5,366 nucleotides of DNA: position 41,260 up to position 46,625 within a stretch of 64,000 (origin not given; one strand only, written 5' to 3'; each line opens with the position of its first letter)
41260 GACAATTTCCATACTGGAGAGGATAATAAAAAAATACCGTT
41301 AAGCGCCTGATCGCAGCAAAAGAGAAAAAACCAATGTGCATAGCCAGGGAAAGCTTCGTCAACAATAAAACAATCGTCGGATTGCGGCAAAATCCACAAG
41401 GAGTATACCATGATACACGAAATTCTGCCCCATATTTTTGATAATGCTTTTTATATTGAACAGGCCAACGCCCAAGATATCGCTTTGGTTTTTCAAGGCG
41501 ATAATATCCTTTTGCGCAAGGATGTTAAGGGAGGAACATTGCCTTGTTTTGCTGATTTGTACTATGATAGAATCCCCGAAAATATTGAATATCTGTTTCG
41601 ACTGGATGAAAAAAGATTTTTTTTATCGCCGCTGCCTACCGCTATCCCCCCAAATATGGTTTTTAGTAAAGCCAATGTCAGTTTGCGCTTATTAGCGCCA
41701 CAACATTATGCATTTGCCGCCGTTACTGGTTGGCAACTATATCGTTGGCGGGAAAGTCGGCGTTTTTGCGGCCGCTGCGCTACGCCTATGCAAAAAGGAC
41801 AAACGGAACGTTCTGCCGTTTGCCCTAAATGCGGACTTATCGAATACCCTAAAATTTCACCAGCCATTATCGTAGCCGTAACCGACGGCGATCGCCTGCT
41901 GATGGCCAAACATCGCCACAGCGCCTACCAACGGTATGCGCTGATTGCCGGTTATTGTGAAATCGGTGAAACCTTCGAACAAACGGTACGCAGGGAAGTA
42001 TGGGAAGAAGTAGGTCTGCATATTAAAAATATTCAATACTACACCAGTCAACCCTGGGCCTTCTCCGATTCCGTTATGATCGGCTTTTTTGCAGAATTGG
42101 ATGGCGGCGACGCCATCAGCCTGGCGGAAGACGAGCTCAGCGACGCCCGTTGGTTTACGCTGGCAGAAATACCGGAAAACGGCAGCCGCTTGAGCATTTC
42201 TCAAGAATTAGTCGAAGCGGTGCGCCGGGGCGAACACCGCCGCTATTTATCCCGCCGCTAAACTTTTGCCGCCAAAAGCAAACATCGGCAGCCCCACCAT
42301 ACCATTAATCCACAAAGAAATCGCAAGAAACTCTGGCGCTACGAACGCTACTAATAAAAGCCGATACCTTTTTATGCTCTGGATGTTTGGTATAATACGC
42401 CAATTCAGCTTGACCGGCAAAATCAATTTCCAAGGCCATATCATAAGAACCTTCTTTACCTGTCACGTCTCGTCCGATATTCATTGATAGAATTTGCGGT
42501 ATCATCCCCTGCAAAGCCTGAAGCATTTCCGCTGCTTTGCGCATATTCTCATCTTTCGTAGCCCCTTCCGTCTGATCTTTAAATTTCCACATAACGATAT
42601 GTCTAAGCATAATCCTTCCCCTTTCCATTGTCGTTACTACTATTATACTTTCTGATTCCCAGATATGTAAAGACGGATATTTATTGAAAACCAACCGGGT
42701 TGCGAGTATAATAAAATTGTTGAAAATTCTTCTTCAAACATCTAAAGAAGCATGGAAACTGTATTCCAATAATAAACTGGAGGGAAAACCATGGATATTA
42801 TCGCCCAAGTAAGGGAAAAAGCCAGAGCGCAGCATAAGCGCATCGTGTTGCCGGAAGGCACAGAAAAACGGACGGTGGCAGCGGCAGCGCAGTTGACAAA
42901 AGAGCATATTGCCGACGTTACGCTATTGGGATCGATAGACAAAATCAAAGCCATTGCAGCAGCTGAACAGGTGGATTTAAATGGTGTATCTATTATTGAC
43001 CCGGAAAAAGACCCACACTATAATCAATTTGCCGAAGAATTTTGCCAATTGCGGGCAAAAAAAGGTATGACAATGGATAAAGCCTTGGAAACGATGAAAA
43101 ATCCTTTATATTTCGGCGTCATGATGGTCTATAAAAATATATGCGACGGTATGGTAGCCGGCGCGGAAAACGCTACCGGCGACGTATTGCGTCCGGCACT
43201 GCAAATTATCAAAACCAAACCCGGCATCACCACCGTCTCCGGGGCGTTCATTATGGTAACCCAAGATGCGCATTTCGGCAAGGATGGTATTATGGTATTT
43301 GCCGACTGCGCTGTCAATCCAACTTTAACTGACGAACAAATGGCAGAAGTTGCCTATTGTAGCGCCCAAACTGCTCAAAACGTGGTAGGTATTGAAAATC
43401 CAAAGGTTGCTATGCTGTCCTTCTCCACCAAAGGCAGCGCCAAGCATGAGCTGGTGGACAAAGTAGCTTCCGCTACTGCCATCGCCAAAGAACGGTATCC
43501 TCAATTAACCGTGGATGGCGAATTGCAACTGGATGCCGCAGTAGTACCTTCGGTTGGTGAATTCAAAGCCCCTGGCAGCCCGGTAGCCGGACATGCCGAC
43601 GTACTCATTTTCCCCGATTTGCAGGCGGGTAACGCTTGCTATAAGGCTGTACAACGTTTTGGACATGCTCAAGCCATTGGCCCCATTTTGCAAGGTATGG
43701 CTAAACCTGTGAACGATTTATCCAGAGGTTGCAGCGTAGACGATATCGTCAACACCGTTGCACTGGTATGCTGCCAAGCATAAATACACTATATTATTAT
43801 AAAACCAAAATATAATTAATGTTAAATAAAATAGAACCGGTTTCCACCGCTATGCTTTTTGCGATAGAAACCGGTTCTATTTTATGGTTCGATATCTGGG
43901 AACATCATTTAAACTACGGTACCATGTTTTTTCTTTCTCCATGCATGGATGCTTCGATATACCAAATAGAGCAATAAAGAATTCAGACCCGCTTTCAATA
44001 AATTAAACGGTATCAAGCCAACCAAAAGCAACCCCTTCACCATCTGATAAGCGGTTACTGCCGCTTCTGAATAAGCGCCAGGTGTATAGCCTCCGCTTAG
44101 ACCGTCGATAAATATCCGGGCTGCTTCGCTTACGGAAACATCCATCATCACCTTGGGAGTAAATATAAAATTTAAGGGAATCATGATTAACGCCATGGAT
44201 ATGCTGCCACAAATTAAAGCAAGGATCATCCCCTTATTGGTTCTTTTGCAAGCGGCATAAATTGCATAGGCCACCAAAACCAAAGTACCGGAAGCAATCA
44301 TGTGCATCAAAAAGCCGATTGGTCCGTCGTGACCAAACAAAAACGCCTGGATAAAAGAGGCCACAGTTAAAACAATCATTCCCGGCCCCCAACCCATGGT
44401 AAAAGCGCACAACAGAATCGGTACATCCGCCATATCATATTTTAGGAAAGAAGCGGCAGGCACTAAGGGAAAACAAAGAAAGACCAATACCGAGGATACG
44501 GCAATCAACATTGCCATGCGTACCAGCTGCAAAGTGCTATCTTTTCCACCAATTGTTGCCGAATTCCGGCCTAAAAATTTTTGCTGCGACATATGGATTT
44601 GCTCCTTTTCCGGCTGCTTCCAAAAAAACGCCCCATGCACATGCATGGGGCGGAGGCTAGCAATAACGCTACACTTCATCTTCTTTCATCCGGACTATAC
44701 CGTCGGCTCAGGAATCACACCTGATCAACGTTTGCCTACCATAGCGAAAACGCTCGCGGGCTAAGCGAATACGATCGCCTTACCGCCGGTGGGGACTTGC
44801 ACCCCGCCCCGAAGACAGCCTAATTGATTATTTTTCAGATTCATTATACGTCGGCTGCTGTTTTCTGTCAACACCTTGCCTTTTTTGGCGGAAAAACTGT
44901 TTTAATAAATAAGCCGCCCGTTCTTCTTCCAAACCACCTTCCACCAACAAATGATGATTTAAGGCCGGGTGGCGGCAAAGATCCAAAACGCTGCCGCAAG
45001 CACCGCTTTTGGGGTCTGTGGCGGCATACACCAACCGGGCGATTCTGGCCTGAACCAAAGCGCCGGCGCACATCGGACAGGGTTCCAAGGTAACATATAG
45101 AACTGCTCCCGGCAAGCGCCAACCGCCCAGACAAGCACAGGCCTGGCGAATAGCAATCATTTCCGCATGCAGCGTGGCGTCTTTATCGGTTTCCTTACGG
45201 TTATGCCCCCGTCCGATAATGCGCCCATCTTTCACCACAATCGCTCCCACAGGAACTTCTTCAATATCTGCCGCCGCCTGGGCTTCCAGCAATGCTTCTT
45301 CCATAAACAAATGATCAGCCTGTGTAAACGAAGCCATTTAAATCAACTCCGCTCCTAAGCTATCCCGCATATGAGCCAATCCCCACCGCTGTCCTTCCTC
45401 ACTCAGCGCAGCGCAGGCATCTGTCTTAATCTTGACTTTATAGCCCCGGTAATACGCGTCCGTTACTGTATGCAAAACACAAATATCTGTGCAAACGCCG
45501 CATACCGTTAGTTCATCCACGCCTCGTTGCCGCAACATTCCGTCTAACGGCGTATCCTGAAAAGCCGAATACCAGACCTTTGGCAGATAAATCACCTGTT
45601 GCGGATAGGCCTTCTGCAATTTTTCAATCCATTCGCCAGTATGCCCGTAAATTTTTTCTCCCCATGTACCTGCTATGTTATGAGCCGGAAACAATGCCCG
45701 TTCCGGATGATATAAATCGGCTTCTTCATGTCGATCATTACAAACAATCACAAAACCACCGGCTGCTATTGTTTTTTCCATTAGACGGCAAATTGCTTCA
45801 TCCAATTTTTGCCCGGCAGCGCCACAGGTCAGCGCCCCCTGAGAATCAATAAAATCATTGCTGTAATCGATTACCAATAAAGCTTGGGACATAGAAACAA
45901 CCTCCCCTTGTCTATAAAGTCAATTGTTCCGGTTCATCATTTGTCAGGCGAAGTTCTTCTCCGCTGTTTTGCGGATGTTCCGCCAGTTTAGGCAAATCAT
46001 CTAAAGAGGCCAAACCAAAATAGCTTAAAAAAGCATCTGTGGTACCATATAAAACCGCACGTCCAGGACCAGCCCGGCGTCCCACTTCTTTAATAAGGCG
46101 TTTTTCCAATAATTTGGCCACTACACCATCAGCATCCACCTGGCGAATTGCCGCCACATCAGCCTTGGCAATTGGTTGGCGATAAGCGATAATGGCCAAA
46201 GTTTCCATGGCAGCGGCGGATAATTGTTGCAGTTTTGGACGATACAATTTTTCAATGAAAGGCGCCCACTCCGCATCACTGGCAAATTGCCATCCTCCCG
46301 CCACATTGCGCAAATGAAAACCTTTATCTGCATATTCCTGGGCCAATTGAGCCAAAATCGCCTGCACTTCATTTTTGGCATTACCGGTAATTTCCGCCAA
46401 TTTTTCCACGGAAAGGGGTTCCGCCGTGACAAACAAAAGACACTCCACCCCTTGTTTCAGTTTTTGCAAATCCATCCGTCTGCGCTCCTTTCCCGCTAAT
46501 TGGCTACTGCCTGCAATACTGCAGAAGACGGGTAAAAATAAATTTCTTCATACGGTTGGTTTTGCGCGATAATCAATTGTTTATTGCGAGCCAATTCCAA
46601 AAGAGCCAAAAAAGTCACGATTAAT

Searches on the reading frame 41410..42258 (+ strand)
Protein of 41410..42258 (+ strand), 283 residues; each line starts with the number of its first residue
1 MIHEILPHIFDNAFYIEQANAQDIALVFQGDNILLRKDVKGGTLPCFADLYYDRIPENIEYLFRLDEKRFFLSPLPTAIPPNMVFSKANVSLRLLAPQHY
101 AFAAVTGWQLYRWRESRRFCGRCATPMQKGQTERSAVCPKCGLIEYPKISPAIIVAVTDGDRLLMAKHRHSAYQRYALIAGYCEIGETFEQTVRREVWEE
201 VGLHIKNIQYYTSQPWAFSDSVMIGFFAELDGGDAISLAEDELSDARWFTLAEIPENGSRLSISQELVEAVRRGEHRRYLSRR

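Call 12: search_protein_families(library=ncbifam, proteins=[window:41410-42258:+], max_evalue=0.00001)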
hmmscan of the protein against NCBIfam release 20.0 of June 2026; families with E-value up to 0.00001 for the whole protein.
window:41410-42258:+ (283 aa): 3 families
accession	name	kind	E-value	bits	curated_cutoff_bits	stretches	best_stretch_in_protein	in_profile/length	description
NF001299.0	PRK00241.1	equivalog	3.8e-63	213.4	158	1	96-271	81-255/263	NAD(+) diphosphatase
NF012016.0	PRK15472.1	equivalog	5.3e-06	26.2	95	1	163-227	18-81/141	nucleoside triphosphatase NudI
TIGR02705.1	nudix_YtkD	equivalog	6.5e-06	25.8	154.4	1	154-212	28-83/156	RNA deprotection pyrophosphohydrolase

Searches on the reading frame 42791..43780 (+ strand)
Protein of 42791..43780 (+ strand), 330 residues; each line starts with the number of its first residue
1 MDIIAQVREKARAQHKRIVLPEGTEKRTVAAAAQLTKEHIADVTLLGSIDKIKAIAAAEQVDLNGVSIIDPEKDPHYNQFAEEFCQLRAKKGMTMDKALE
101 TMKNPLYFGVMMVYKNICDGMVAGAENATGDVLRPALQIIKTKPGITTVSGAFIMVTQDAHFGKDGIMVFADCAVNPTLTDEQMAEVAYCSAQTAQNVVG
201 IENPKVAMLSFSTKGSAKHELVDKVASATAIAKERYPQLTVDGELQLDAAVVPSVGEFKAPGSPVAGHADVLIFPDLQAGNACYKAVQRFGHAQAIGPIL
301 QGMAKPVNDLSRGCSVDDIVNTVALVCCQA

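Call 12: search_protein_families(library=ncbifam, proteins=[window:42791-43780:+], max_evalue=0.00001)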
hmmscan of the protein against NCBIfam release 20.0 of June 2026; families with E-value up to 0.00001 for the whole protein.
window:42791-43780:+ (330 aa): 10 families
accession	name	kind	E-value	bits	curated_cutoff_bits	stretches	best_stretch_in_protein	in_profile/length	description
NF004167.0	PRK05632.1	equivalog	5.5e-130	435.1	418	1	6-330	388-703/708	phosphate acetyltransferase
NF007233.1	PRK09653.1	subfamily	7.4e-127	423.3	310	1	4-330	2-319/319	phosphotransacetylase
TIGR00651.1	pta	equivalog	9.7e-114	379.9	311.2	1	18-326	1-303/304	phosphate acetyltransferase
NF009501.0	PRK12861.1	subfamily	1.6e-40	138.9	1178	1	12-329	444-759/764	NADP-dependent malic enzyme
TIGR02706.1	P_butyryltrans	equivalog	3e-22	79.1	410.5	1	164-329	129-293/294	phosphate butyryltransferase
NF004472.0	PRK05805.1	subfamily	1.2e-21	77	399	1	165-327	134-295/302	phosphate butyryltransferase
NF008852.0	PRK11890.1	subfamily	2.3e-20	72.9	413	1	149-321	127-294/315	phosphate acetyltransferase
NF006045.0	PRK08190.1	subfamily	1.6e-19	70.1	282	1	167-324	295-451/467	bifunctional enoyl-CoA hydratase/phosphate acetyltransferase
NF005837.0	PRK07742.1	equivalog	6e-18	65.2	409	1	165-330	133-297/299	phosphate butyryltransferase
TIGR02709.1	branched_ptb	equivalog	1.3e-14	54.5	475.15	1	167-317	112-259/271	branched-chain phosphotransacylase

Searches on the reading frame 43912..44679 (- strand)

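Call 12: search_protein_families(library=ncbifam, proteins=[window:43912-44679:-], max_evalue=0.00001)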
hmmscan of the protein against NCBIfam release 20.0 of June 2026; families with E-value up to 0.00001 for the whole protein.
window:43912-44679:- (256 aa): 1 family
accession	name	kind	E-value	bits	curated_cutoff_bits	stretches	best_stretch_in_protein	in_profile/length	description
NF046054.1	memb_MPN527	equivalog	2.2e-09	37.7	80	1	49-175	2-140/211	MPN527 family putative ECF transporter permease subunit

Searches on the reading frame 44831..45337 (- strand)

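Call 55: search_protein_families(library=pfam, proteins=[window:44831-45337:-], max_evalue=0.000001)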
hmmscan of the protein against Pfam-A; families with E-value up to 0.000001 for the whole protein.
window:44831-45337:- (169 aa): 3 families
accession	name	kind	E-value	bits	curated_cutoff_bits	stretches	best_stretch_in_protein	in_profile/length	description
PF14437.12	MafB19-deam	-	9.8e-43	145.9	27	1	10-153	5-142/142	MafB19-like deaminase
PF00383.29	dCMP_cyt_deam_1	-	7.9e-33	112.8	25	1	7-105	3-101/102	Cytidine and deoxycytidylate deaminase zinc-binding region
PF14439.12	Bd3614-deam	-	6.6e-09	36.2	38.5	1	31-116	12-100/113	Bd3614-like deaminase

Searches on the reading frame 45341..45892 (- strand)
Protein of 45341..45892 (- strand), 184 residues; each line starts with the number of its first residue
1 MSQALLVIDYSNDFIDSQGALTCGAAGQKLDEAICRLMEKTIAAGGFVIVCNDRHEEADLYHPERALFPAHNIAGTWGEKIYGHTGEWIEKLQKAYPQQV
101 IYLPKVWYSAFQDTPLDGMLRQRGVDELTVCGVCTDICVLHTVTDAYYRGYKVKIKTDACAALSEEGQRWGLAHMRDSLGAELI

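Call 55: search_protein_families(library=pfam, proteins=[window:45341-45892:-], max_evalue=0.000001)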
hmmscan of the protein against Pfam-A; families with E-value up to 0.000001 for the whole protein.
window:45341-45892:- (184 aa): 1 family
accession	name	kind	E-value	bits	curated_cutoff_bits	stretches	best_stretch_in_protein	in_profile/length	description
PF00857.26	Isochorismatase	-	1.3e-35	123.5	27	1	4-179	2-167/175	Isochorismatase domain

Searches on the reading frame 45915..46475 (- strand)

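Call 55: search_protein_families(library=pfam, proteins=[window:45915-46475:-], max_evalue=0.000001)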
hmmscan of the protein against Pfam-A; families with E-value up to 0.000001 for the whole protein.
window:45915-46475:- (187 aa): 1 family
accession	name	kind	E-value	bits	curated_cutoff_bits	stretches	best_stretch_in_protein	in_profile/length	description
PF04079.22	SMC_ScpB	-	2e-54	183.9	27.4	1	10-164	3-160/160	Segregation and condensation complex subunit ScpB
